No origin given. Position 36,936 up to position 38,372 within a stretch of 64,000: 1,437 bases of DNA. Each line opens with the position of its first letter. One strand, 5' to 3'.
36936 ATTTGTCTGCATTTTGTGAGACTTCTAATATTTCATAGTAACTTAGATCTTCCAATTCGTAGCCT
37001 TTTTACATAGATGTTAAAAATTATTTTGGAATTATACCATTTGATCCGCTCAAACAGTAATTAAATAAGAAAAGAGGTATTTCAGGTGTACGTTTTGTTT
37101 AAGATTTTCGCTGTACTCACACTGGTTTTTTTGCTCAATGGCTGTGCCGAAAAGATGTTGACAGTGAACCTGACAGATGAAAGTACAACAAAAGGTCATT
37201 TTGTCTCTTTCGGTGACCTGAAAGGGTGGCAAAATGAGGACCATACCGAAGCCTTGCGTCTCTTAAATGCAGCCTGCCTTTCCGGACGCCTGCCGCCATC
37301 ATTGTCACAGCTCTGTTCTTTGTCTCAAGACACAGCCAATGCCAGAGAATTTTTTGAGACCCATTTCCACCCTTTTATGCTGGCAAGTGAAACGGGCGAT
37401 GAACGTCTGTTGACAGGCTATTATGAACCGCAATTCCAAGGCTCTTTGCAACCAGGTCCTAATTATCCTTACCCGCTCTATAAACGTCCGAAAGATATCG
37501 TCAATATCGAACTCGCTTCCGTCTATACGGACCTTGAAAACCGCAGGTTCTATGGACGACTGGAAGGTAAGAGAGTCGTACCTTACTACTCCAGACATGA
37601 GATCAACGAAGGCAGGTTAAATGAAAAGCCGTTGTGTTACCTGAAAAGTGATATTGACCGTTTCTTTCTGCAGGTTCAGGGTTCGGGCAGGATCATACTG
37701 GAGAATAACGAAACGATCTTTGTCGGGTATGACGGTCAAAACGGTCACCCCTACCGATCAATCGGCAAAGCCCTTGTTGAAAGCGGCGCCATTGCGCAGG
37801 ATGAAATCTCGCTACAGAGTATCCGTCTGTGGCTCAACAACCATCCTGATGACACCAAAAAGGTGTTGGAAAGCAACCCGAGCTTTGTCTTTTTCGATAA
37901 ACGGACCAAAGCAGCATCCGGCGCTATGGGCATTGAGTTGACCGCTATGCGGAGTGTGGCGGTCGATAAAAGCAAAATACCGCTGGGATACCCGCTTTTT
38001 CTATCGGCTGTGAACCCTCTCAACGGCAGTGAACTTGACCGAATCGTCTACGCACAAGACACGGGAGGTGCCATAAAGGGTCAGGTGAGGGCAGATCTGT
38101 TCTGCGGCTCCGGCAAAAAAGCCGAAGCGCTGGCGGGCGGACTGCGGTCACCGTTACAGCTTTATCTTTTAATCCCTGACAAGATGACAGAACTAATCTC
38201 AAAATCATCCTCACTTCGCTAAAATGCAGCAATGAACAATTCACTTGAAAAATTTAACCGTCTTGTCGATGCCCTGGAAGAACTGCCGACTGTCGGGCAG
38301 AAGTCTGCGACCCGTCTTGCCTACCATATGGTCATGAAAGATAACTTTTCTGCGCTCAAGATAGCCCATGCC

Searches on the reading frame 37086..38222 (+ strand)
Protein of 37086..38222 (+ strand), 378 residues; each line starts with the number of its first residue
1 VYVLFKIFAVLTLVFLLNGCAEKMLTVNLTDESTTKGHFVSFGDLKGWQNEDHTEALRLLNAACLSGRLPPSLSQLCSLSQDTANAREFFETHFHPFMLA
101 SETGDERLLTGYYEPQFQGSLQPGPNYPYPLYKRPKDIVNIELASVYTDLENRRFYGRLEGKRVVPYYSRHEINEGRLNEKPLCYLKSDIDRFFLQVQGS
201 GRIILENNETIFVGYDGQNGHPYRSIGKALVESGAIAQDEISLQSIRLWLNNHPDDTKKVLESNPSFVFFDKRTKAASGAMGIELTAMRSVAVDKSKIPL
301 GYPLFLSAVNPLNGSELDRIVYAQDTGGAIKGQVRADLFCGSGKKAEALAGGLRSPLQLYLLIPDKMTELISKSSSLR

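Call 79: search_protein_families(library=pfam, proteins=[window:37086-38222:+], max_evalue=0.00001)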
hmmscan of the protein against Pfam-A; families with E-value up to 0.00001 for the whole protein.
window:37086-38222:+ (378 aa): 2 families
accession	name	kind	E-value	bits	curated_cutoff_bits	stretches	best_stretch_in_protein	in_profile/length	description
PF03562.22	MltA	-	7.9e-57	192.2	24.3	1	108-270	1-162/163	MltA specific insert domain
PF06725.17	3D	-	7.3e-21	74.6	23.8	1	289-362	1-71/72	3D domain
